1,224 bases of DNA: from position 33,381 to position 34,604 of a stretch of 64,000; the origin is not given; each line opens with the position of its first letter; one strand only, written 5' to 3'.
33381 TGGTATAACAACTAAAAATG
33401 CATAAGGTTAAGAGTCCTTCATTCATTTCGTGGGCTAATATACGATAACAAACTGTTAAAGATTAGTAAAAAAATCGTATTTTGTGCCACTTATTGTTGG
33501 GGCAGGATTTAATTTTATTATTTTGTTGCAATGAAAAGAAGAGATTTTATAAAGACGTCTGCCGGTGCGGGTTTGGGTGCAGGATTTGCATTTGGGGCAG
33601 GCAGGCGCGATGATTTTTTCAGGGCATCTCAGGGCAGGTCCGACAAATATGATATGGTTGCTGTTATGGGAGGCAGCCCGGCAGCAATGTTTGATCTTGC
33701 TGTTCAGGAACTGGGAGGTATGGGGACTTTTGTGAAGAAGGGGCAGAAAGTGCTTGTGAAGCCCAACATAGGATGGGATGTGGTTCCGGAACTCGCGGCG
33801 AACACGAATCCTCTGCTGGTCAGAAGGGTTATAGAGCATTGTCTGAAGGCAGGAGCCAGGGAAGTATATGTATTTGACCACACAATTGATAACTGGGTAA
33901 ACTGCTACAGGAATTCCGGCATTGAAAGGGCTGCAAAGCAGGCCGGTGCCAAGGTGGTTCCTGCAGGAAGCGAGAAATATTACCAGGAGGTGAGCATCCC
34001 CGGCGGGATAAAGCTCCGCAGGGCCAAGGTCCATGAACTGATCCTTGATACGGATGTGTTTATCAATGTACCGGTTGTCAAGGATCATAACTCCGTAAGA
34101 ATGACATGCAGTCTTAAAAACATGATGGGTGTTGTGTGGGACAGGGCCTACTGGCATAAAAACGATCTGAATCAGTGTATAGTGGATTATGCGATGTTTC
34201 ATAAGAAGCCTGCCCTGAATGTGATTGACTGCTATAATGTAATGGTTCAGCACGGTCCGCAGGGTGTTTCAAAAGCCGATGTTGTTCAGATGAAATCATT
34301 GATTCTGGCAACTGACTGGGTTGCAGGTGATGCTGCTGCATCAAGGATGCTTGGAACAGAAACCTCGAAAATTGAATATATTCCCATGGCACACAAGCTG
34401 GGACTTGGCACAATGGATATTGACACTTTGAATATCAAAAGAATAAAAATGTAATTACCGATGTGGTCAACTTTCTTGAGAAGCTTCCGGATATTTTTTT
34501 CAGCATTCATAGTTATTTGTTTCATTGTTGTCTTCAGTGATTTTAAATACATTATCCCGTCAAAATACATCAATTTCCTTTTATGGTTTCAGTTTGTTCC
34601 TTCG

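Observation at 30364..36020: Orphan larB-larE-larC cluster paired divergently with a Tat-exported DUF362 protein and a membrane polyferredoxin; no larA in the window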

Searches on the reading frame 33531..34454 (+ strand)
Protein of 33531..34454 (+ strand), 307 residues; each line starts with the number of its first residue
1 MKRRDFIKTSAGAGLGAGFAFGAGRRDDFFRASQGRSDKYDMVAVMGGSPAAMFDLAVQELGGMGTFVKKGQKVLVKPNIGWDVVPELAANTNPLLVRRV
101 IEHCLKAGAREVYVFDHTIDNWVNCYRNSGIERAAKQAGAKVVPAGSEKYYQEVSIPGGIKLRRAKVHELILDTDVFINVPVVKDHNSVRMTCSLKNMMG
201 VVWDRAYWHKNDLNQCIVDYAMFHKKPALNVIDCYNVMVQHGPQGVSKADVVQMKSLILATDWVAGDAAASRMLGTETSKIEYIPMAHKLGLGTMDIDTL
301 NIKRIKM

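Call 3: search_protein_families(library=pfam, proteins=[window:33531-34454:+], max_evalue=0.01)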
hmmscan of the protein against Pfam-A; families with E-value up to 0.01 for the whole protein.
window:33531-34454:+ (307 aa): 2 families
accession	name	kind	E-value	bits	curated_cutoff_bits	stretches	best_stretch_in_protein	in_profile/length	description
PF04015.17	DUF362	-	1.2e-47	163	24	1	74-271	1-199/200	Domain of unknown function (DUF362)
PF10518.14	TAT_signal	-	0.00036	20.8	22.7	1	1-20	2-21/21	TAT (twin-arginine translocation) pathway signal sequence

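Call 4: search_protein_families(library=ncbifam, proteins=[window:33531-34454:+], max_evalue=0.01)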
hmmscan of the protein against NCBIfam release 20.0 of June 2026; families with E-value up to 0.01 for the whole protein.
window:33531-34454:+ (307 aa): 1 family
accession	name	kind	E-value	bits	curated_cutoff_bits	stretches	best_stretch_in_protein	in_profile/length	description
NF052623.1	Npun_F2552_fam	equivalog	3e-19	69.6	500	1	58-302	24-266/314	Npun_F2552 family protein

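Call 10: find_homologous_proteins(query=window:33531-34454:+, max_evalue=0.00001)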
Query window:33531-34454:+ (307 aa): 6270 proteins with E <= 0.00001 among 8000 candidates; the best 120 are listed.
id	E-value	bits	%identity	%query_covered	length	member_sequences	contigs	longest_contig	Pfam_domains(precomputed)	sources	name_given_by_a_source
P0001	7.3e-191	651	91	100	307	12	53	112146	PF04015.18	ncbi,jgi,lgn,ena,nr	ncbi:MAG TPA: DUF362 domain-containing protein [Bacteroidales bacterium]|jgi:uncharacterized protein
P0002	1.4e-174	597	84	100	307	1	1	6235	PF04015.18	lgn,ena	-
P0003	5.0e-173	592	82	100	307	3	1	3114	PF04015.18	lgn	-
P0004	6.4e-170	582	80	100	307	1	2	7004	PF04015.18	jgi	-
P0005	2.6e-169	580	81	100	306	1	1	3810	PF04015.18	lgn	-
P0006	6.8e-169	578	81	100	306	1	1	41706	PF04015.18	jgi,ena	-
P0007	2.0e-166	570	79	100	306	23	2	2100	PF04015.18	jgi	jgi:uncharacterized protein (DUF362 family)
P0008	3.1e-166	570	81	100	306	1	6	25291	PF04015.18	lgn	-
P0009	4.1e-166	569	80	100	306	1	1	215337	PF04015.18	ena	-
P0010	7.0e-165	565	80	100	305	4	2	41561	PF04015.18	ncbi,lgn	-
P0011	9.8e-165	565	80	100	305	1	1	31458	PF04015.18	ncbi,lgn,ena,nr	ncbi:MAG TPA: DUF362 domain-containing protein [Bacteroidales bacterium]|nr:DUF362 domain-containing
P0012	1.0e-164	565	80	100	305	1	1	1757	PF04015.18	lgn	-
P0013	1.4e-164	564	80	100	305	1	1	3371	PF04015.18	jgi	-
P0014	3.5e-164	563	79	100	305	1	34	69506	PF04015.18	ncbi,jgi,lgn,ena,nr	ncbi:MAG TPA: DUF362 domain-containing protein [Bacteroidales bacterium]|nr:DUF362 domain-containing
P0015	4.2e-164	563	77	100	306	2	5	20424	PF04015.18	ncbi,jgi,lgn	-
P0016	9.9e-164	562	78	100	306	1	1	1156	PF04015.18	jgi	-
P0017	1.2e-163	561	79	100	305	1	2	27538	PF04015.18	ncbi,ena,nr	ncbi:MAG TPA: DUF362 domain-containing protein [Bacteroidales bacterium]|nr:DUF362 domain-containing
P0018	1.3e-163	561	79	100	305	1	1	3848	PF04015.18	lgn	-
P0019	2.1e-163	560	76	100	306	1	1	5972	PF04015.18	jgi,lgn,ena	-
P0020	3.6e-163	560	76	100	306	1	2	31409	PF04015.18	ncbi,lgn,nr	ncbi:MAG: tat (twin-arginine translocation) pathway signal sequence [Bacteroidetes bacterium RBG_13_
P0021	4.1e-163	560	77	100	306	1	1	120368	PF04015.18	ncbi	ncbi:MAG: DUF362 domain-containing protein [Bacteroidota bacterium]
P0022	7.7e-163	559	76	100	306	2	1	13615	PF04015.18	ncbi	-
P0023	1.9e-162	557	77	100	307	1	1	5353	PF04015.18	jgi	jgi:uncharacterized protein (DUF362 family)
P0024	2.5e-162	557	76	100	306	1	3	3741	PF04015.18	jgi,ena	jgi:uncharacterized protein (DUF362 family)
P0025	3.6e-162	556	76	100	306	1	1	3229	PF04015.18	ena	-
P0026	4.1e-162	556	76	100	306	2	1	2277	PF04015.18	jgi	jgi:uncharacterized protein (DUF362 family)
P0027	7.3e-162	555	76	100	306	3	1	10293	PF04015.18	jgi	jgi:uncharacterized protein (DUF362 family)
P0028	8.6e-162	555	78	100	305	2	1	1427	PF04015.18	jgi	-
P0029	1.1e-161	555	76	100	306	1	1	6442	PF04015.18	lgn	-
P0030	1.1e-161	555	78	100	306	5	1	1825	PF04015.18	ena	-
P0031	1.2e-161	555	77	100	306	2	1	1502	PF04015.18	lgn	-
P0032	2.4e-161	554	78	100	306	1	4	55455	PF04015.18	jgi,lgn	-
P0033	4.4e-161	553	76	100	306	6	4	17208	PF04015.18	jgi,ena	jgi:uncharacterized protein (DUF362 family)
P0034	7.0e-161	552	77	100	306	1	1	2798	PF04015.18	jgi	jgi:uncharacterized protein (DUF362 family)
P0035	1.1e-160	552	74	100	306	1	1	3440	PF04015.18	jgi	jgi:uncharacterized protein (DUF362 family)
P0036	3.2e-160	550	76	100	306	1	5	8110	PF04015.18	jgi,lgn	-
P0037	4.0e-160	550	74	100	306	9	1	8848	PF04015.18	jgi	jgi:uncharacterized protein (DUF362 family)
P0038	4.0e-160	550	73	100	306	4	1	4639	PF04015.18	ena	-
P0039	5.7e-160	549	76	100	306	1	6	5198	PF04015.18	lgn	-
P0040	6.6e-160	549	75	100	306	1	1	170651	PF04015.18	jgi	jgi:uncharacterized protein (DUF362 family)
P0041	7.2e-160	549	75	100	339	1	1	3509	PF04015.18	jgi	jgi:uncharacterized protein (DUF362 family)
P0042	8.0e-160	549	76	100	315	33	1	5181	PF04015.18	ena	-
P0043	8.4e-160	549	75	100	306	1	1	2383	PF04015.18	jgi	jgi:uncharacterized protein (DUF362 family)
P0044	1.8e-159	548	76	100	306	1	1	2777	PF04015.18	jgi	jgi:uncharacterized protein (DUF362 family)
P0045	1.9e-159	548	85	88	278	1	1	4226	PF04015.18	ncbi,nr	ncbi:MAG TPA: tat (twin-arginine translocation) pathway signal sequence [Bacteroidales bacterium]|nr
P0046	2.5e-159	547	76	100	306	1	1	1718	PF04015.18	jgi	-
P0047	2.5e-159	547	76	100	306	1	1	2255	PF04015.18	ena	-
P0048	3.3e-159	547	74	100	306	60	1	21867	PF04015.18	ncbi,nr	ncbi:MAG: DUF362 domain-containing protein [Bacteroidia bacterium]|nr:DUF362 domain-containing prote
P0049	1.4e-158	545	76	100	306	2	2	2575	PF04015.18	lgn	-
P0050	1.5e-158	544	75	100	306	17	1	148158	PF04015.18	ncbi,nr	ncbi:MAG: DUF362 domain-containing protein [Bacteroidales bacterium]|nr:DUF362 domain-containing pro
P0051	2.3e-158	544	74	100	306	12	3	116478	PF04015.18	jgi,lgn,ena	-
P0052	2.3e-158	544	75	100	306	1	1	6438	PF04015.18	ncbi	-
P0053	3.1e-158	544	74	100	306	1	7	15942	PF04015.18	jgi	jgi:uncharacterized protein (DUF362 family)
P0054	3.4e-158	543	75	100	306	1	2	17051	PF04015.18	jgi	jgi:uncharacterized protein (DUF362 family)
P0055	5.3e-158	543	76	100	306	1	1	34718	PF04015.18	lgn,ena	-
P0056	6.6e-158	542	74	100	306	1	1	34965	PF04015.18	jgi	jgi:uncharacterized protein (DUF362 family)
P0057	7.5e-158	542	74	100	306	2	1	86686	PF04015.18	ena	-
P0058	7.7e-158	542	74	100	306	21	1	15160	PF04015.18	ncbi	-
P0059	7.9e-158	542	75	100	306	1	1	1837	PF04015.18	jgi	jgi:uncharacterized protein (DUF362 family)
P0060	1.7e-157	541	74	100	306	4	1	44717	PF04015.18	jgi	jgi:uncharacterized protein (DUF362 family)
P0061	2.0e-157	541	74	100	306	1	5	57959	PF04015.18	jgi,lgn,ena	-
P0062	2.7e-157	540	74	100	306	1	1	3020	PF04015.18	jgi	jgi:uncharacterized protein (DUF362 family)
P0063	3.0e-157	540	73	100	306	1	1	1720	PF04015.18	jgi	jgi:uncharacterized protein (DUF362 family)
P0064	3.0e-157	540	74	100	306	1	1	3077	PF04015.18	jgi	-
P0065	3.1e-157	540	73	100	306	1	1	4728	PF04015.18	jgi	jgi:uncharacterized protein (DUF362 family)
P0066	3.5e-157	540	75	100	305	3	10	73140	PF04015.18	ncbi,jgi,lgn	jgi:uncharacterized protein (DUF362 family)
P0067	4.4e-157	540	75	100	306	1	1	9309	PF04015.18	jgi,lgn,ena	-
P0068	4.5e-157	540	75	100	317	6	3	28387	PF04015.18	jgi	-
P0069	4.5e-157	540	74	100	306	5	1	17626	PF04015.18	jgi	-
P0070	5.2e-157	539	73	100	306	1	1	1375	PF04015.18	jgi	jgi:uncharacterized protein (DUF362 family)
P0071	5.7e-157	539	75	100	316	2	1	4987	PF04015.18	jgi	jgi:uncharacterized protein (DUF362 family)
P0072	6.4e-157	539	74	100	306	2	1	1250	PF04015.18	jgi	jgi:uncharacterized protein (DUF362 family)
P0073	6.7e-157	539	74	100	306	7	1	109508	PF04015.18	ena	-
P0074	8.6e-157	539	74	100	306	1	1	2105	PF04015.18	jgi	jgi:uncharacterized protein (DUF362 family)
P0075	9.2e-157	539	75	100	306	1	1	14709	PF04015.18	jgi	jgi:uncharacterized protein (DUF362 family)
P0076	9.5e-157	539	76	100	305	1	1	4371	PF04015.18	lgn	-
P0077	1.1e-156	538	73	100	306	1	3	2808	PF04015.18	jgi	jgi:uncharacterized protein (DUF362 family)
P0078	1.1e-156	538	75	100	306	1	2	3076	PF04015.18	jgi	jgi:uncharacterized protein (DUF362 family)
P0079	1.2e-156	538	74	100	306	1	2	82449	PF04015.18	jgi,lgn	-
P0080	1.2e-156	538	74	100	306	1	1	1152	PF04015.18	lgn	-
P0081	1.3e-156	538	74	100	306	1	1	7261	PF04015.18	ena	-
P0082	1.3e-156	538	74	100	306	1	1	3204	PF04015.18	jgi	jgi:uncharacterized protein (DUF362 family)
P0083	1.4e-156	538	73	100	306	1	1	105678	PF04015.18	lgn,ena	-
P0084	1.5e-156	538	73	100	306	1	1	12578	PF04015.18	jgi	jgi:uncharacterized protein (DUF362 family)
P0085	1.5e-156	538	79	95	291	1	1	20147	PF04015.18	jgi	-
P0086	1.7e-156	538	74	100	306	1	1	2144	PF04015.18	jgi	jgi:uncharacterized protein (DUF362 family)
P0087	2.1e-156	537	73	100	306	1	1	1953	PF04015.18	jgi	jgi:uncharacterized protein (DUF362 family)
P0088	2.1e-156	537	74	100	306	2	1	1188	PF04015.18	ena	-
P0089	2.2e-156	537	74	100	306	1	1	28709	PF04015.18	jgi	jgi:uncharacterized protein (DUF362 family)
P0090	2.3e-156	537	74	100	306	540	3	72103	PF04015.18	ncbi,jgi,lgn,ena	ncbi:MAG: DUF362 domain-containing protein [Bacteroidales bacterium]|jgi:uncharacterized protein (DU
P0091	2.3e-156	537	74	100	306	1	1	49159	PF04015.18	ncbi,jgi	jgi:uncharacterized protein (DUF362 family)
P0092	2.4e-156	537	74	100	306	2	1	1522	PF04015.18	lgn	-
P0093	3.0e-156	537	71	100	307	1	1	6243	PF04015.18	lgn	-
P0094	3.1e-156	537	74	100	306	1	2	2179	PF04015.18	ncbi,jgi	-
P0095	3.5e-156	537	75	100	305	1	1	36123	PF04015.18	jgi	-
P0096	3.8e-156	537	75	100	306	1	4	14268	PF04015.18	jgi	jgi:uncharacterized protein (DUF362 family)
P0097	3.8e-156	537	74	100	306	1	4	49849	PF04015.18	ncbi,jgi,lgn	-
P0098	5.0e-156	536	74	100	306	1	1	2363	PF04015.18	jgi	jgi:uncharacterized protein (DUF362 family)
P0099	5.8e-156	536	72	100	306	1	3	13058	PF04015.18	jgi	jgi:uncharacterized protein (DUF362 family)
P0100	6.3e-156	536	73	100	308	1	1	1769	PF04015.18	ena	-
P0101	7.0e-156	536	74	100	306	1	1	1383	PF04015.18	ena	-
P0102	7.2e-156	536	73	100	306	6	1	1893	PF04015.18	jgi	jgi:uncharacterized protein (DUF362 family)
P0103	7.2e-156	536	74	100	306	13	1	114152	PF04015.18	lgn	-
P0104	8.0e-156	536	73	100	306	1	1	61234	PF04015.18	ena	-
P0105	8.3e-156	536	73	100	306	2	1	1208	PF04015.18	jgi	jgi:uncharacterized protein (DUF362 family)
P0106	9.2e-156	535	74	100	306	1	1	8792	PF04015.18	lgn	-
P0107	9.6e-156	535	74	100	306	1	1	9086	PF04015.18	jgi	jgi:uncharacterized protein (DUF362 family)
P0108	1.1e-155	535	74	100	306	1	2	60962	PF04015.18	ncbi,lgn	-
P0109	1.1e-155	535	73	100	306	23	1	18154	PF04015.18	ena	-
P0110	1.2e-155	535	75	100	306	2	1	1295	PF04015.18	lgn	-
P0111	1.4e-155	535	73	100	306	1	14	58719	PF04015.18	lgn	-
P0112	1.4e-155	535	74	100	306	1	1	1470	PF04015.18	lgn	-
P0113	1.5e-155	535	74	100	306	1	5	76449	PF04015.18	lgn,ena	-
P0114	1.5e-155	535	74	100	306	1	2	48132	PF04015.18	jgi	-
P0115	1.6e-155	535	73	100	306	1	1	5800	PF04015.18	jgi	jgi:uncharacterized protein (DUF362 family)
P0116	1.6e-155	535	74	100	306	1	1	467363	PF04015.18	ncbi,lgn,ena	-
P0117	1.6e-155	535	74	100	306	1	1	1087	PF04015.18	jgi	jgi:uncharacterized protein (DUF362 family)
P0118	1.6e-155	535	74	100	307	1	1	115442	PF04015.18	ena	-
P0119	1.7e-155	534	74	100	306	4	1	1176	PF04015.18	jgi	jgi:uncharacterized protein (DUF362 family)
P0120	1.9e-155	534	74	100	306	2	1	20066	PF04015.18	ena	-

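Call 11: search_solved_structures(query=window:33531-34454:+, max_evalue=10, show_alignments=3)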
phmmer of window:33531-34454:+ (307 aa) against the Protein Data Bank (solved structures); distinct sequences matched with E-value up to 10: 8.
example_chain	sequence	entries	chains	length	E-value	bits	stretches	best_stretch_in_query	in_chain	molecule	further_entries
7fh0_A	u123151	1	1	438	0.021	17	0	207-238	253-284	Spike protein S1,Spike protein S1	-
9krq_B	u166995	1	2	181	0.45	12.6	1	207-238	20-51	Spike glycoprotein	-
8ryq_D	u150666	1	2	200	0.56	12.3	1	24-80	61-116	TCR alpha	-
8ryp_D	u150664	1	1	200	1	11.4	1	24-80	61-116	TCR alpha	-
7tpk_E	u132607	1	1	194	1.3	11.1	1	207-264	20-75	Spike protein S1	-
6acs_A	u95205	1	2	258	1.3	11.1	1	99-123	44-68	Ditrans,polycis-undecaprenyl-diphosphate synthase ((2E,6E)-farnesyl-diphosphate specific)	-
6szg_A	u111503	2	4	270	1.4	11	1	99-123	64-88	Ditrans,polycis-undecaprenyl-diphosphate synthase ((2E,6E)-farnesyl-diphosphate specific)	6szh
9w77_B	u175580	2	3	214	1.9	10.5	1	207-238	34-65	Spike protein S1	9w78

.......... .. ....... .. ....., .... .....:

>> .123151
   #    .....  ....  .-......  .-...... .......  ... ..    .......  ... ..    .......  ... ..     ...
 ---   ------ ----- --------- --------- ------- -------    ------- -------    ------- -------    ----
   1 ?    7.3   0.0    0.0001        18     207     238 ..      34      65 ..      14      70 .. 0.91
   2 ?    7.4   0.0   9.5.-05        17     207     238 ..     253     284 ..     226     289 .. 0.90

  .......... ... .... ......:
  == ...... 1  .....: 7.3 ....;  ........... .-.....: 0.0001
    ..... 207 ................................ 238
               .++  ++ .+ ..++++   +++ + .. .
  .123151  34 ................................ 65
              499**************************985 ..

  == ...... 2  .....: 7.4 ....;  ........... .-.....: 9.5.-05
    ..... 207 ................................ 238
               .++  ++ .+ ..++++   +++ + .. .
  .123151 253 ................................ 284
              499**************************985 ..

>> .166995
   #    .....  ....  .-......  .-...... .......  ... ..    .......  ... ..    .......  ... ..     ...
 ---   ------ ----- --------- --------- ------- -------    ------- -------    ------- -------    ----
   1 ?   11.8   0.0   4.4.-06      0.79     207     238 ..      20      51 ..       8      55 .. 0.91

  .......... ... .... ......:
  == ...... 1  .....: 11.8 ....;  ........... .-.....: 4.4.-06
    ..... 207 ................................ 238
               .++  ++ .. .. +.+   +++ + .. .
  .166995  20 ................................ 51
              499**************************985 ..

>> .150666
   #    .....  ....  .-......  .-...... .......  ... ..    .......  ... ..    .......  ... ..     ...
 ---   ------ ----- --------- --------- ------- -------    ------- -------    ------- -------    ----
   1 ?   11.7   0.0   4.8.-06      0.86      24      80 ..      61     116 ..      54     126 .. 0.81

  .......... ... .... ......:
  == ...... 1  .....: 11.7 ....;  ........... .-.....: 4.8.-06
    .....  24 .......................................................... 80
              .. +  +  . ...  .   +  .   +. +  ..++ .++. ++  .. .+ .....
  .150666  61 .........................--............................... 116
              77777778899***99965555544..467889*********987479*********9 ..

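Call 13: find_related_loci(query=window:33531-34454:+, collection=genome_contigs, flank=10000)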
Query window:33531-34454:+ (307 aa) in genome_contigs; peptide patterns used: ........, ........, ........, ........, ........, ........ (x = any residue, [..] = any of these).
257 stretches matched a pattern; 239 encode a relative of the query (tblastn E <= 1e-3); the best 80 are kept; 80 distinct loci.
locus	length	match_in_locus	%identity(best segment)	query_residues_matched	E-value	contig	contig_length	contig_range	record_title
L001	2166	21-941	93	1-307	0e+0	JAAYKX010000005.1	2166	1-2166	MAG: Bacteroidales bacterium isolate AS10tlH2TH_9 2982_AS10, whole genome shotgun sequence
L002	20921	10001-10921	91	1-307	0e+0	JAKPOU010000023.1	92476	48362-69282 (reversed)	MAG: Bacteroidota bacterium isolate JPNA_maxbin.084 k141_133901, whole genome shotgun sequence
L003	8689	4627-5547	82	1-307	1e-179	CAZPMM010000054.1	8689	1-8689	MAG TPA_asm: uncultured Rikenellaceae bacterium isolate binchicken_co273_193 genome assembly, contig: NODE_8507_length_8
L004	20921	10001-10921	83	1-307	9e-173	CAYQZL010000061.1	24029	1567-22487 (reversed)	MAG TPA_asm: uncultured Rikenellaceae bacterium isolate binchicken_co43_356 genome assembly, contig: NODE_3543_length_24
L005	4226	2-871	81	17-307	2e-171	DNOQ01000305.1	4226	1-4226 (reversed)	MAG TPA_asm: Bacteroidales bacterium isolate UBA8908 contig_129353, whole genome shotgun sequence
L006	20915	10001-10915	80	1-307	8e-165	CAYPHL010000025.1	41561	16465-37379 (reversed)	MAG TPA_asm: uncultured Rikenellaceae bacterium isolate binchicken_co22_232 genome assembly, contig: NODE_981_length_415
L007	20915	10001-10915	79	1-307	2e-164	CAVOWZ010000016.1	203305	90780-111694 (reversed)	MAG: uncultured Bacteroidales bacterium isolate MFD00032.bin.2.42 genome assembly, contig: contig_59019, whole genome sh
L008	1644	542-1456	79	1-307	4e-179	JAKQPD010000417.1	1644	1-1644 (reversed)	MAG: Bacteroidota bacterium isolate USMO_maxbin.066 k141_270321, whole genome shotgun sequence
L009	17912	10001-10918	77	1-307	9e-164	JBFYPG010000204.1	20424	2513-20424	MAG: Bacteroidales bacterium isolate PPR_0149 PPR_0149.fa_k121_706987, whole genome shotgun sequence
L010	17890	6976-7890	77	1-307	1e-162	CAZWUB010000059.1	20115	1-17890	MAG TPA_asm: uncultured Rikenellaceae bacterium isolate SRP192927_co6_466 genome assembly, contig: NODE_5794_length_2011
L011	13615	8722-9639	76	1-307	4e-162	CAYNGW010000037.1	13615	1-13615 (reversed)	MAG TPA_asm: uncultured Rikenellaceae bacterium isolate binchicken_co33_402 genome assembly, contig: NODE_5315_length_13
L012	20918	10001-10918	77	1-307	3e-162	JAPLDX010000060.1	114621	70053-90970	MAG: Bacteroidia bacterium isolate LacPavin_0920_SED3_MAG_41_20 LacPavin_0920_SED3_scaffold_985950, whole genome shotgun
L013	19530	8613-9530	76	1-307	2e-162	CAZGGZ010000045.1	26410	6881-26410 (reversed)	MAG TPA_asm: uncultured Rikenellaceae bacterium isolate binchicken_co364_139 genome assembly, contig: NODE_1452_length_2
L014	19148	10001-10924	72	1-307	8e-161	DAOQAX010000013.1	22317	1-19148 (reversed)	MAG TPA_asm: Bacteroidales bacterium isolate AMR_MDS_1251 NODE_2365_length_22317_cov_4.304285, whole genome shotgun sequ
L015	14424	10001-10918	74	1-307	1e-160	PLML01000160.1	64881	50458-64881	MAG: Bacteroidales bacterium isolate fen_980 73.20120800_E3D.18_contig_911, whole genome shotgun sequence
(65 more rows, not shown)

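Call 24: search_protein_representatives(protein=window:33531-34454:+)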
Query: 307 residues. Proteins with E-value up to 0.001 (for the whole library): 5183; up to 1e-10: 2081; up to 1e-30: 366. The best 150 are listed.
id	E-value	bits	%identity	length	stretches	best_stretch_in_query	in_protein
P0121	8.7e-98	343.3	50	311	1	1-307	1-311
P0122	8.7e-89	313.8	52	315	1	34-307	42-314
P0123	1.4e-88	313.1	48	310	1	12-307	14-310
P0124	4.7e-85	301.5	51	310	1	1-305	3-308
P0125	1.6e-83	296.5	51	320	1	1-306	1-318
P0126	2.9e-82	292.4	73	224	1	42-213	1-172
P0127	1.2e-80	287.1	49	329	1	3-306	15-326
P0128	1.8e-80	286.5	50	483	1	35-307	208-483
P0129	9.9e-76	270.9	52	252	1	61-304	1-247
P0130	3.1e-74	266.0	45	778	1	28-306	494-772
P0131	5.1e-74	265.3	44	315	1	1-306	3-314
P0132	5.2e-74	265.3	44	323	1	2-306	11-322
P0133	1.1e-73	264.2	57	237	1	1-216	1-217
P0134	6.7e-73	261.6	47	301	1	38-306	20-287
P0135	2.2e-72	260.0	53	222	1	1-220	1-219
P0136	2.0e-71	256.8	50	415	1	68-307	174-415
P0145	2.8e-60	220.2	45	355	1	26-301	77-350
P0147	1.7e-59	217.6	38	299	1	34-304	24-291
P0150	1.4e-58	214.6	41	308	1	2-306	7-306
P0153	3.1e-57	210.2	37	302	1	1-307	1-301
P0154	1.7e-56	207.7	38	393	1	1-302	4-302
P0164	4.1e-54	199.9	39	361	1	40-305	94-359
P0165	5.6e-54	199.5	40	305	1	2-304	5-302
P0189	3.1e-49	183.9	43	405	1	55-305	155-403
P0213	3.1e-46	174.1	37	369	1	46-305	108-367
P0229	9.1e-45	169.3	38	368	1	37-305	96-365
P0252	1.7e-43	165.1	37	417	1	2-305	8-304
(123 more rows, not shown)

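Call 27: search_solved_structures(query=A1, max_evalue=10, show_alignments=4)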
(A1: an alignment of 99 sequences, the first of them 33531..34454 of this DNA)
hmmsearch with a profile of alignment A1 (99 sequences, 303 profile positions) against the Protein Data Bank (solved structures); distinct sequences matched with E-value up to 10: 2.
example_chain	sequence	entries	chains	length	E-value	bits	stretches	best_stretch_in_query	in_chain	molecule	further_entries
1x1e_A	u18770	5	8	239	0.56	12.6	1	26-76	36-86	2-deoxy-D-gluconate 3-dehydrogenase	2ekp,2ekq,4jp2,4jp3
2kku_A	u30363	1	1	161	2.2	10.6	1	61-81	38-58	Uncharacterized protein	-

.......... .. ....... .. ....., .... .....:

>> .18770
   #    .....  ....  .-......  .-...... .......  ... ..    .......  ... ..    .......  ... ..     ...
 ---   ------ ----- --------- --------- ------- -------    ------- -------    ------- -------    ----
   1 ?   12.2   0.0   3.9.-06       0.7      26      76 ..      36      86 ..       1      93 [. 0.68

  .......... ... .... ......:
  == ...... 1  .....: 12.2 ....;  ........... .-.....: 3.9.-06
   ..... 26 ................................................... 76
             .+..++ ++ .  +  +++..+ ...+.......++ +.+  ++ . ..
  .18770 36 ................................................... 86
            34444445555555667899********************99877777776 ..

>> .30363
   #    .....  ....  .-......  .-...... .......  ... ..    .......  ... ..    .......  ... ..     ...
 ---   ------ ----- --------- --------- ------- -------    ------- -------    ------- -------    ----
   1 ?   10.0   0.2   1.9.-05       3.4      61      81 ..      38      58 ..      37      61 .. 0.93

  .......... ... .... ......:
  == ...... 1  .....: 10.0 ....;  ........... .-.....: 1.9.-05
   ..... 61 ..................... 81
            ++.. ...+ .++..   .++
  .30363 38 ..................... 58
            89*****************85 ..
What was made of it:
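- Tried and rejected: Direct sequence links. phmmer and hmmsearch of the protein and of its 99-sequence profile against PDB sequences found nothing real (calls 11, 27).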

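Call 31: predict_structure(alignment_id=A1)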
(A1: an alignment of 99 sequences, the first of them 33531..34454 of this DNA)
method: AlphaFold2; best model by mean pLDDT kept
length: 307 residues; sequences in the alignment: 99
mean_pLDDT: 94.2   pTM: 0.87
mean pLDDT of the five models: 94.2, 94.1, 93.4, 93.2, 92.7
residues with pLDDT >= 90: 269; 70-90: 11; 50-70: 27; < 50: 0
segments of 3 or more residues with pLDDT < 50: none
pLDDT, mean of each block of 10 residues (from residue 1): 83 59 59 70 98 98 98 99 98 99 99 98 98 99 98 98 99 99 98 99 98 99 98 99 97 98 98 97 99 97 97
secondary structure, 60 per line:
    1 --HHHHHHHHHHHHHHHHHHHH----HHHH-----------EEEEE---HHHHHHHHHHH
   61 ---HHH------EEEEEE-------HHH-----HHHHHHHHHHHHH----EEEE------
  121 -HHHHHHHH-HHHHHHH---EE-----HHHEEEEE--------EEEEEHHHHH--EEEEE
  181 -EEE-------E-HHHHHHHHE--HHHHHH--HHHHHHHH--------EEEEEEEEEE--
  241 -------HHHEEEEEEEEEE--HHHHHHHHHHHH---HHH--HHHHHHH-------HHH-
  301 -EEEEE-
elements in order: H3-22 H27-30 E42-46 H50-60 E73-78 H94-106 E111-114 H122-129 H131-137 E151-155 E164-168 H169-173 E176-180 E182-184 H194-201 H205-210 H213-220 E229-238 E251-260 H263-274 H283-289 E302-306
